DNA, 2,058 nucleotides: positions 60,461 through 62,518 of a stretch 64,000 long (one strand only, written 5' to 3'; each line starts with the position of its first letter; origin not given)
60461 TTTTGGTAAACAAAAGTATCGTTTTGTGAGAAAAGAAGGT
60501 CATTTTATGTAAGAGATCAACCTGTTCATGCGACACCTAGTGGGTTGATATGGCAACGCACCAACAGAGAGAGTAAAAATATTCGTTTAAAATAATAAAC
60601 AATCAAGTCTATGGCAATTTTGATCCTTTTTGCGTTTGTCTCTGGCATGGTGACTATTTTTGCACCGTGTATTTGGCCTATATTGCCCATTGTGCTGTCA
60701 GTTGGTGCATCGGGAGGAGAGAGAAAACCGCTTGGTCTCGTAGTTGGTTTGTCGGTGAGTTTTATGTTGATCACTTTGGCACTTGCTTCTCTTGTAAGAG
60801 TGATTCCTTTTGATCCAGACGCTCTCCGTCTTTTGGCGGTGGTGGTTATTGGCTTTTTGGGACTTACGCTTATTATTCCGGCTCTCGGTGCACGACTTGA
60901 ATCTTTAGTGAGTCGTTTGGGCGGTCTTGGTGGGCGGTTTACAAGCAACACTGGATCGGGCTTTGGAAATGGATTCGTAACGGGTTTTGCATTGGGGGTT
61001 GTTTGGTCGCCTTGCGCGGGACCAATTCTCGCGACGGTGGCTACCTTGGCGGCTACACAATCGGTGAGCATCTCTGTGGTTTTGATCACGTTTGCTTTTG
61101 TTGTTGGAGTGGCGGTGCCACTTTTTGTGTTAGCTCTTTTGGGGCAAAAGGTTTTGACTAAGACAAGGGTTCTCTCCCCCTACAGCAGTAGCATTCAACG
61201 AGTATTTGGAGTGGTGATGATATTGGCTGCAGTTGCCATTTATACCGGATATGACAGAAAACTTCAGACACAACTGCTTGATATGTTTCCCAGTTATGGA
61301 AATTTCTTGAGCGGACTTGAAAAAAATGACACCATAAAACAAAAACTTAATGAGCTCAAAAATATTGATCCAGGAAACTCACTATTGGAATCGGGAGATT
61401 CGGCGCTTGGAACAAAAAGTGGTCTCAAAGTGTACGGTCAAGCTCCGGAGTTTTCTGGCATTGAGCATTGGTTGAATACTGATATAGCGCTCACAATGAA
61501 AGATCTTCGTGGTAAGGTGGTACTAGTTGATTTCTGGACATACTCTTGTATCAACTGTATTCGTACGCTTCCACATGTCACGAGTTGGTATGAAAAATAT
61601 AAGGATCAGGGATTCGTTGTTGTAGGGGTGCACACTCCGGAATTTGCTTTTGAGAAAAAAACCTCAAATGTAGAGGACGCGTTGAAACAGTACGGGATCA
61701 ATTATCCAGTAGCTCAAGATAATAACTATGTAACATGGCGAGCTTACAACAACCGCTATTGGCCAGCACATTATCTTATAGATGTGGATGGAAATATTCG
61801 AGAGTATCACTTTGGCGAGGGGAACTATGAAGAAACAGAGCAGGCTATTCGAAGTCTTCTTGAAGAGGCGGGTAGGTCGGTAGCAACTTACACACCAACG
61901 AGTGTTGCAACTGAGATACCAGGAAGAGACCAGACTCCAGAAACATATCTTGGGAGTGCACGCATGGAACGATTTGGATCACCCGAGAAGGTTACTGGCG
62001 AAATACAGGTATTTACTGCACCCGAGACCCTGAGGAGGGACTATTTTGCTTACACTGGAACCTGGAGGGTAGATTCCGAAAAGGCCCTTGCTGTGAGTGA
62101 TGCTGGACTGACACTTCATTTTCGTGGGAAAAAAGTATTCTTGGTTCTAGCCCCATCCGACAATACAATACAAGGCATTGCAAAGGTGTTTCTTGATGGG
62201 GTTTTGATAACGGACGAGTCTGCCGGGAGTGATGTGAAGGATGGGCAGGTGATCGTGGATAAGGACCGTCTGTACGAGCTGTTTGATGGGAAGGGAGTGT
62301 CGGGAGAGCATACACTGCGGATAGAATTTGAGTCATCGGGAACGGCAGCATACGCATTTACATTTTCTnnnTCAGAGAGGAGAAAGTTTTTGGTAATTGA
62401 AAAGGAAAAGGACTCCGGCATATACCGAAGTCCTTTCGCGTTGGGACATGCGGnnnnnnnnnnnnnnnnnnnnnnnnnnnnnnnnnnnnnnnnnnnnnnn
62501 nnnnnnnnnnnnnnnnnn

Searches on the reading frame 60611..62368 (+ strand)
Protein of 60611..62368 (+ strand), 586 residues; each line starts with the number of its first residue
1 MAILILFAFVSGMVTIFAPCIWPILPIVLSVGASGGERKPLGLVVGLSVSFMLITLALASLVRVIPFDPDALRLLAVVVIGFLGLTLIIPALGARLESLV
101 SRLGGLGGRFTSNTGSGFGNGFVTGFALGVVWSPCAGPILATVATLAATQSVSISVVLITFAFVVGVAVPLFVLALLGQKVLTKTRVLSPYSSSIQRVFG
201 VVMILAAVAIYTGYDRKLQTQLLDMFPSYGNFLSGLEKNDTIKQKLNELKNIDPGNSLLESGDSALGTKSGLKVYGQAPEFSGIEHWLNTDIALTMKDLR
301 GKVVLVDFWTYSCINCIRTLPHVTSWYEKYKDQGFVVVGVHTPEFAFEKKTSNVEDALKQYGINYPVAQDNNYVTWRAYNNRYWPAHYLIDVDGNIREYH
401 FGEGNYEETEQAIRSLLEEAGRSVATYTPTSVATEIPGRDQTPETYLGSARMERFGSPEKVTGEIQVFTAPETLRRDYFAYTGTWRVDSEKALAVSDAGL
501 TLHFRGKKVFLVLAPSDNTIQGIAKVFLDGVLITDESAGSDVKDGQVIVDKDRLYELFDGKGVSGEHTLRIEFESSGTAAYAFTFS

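Call 18: search_protein_families(library=pfam, proteins=[window:60611-62368:+], max_evalue=0.001)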
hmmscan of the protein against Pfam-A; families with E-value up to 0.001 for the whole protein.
window:60611-62368:+ (586 aa): 6 families
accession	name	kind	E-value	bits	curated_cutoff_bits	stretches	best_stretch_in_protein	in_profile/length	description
PF17991.7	Thioredoxin_10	-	7e-32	111.4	27.1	1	442-585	1-141/142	Thioredoxin like C-terminal domain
PF00578.27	AhpC-TSA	-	2.4e-14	53.8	26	1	277-398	4-123/124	AhpC/TSA family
PF08534.16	Redoxin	-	3e-13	50.2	26.6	1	278-407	6-139/148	Redoxin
PF13905.12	Thioredoxin_8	-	7.6e-12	45.8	27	1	301-396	1-94/94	Thioredoxin-like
PF02683.22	DsbD_TM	-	2.9e-10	40.2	27.1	1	3-210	3-214/219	Cytochrome C biogenesis protein transmembrane domain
PF13386.12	DsbD_2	-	1.7e-07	31.8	24.9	1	8-208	2-198/199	Cytochrome C biogenesis protein transmembrane region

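Call 44: find_encoding_contigs(protein=window:60611-62368:+, flank=10000, max_places=1)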
Protein window:60611-62368:+ (586 aa): 1 contig read that carries it; 1 place shown.
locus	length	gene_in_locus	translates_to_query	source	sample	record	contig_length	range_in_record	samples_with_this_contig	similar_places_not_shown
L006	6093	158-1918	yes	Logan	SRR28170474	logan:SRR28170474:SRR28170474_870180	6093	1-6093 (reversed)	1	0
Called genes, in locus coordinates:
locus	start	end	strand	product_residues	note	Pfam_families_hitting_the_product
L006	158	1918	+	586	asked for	PF02683:DsbD_TM, PF13386:DsbD_2 (weak), PF00578:AhpC-TSA, PF08534:Redoxin, PF13905:Thioredoxin_8, PF17991:Thioredoxin_10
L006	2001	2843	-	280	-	PF00800:PDT, PF01842:ACT (faint)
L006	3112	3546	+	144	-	PF01814:Hemerythrin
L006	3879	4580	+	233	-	PF00657:Lipase_GDSL, PF17182:OSK, PF13472:Lipase_GDSL_2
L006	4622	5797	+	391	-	PF01757:Acyl_transf_3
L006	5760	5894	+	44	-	-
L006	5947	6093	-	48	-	?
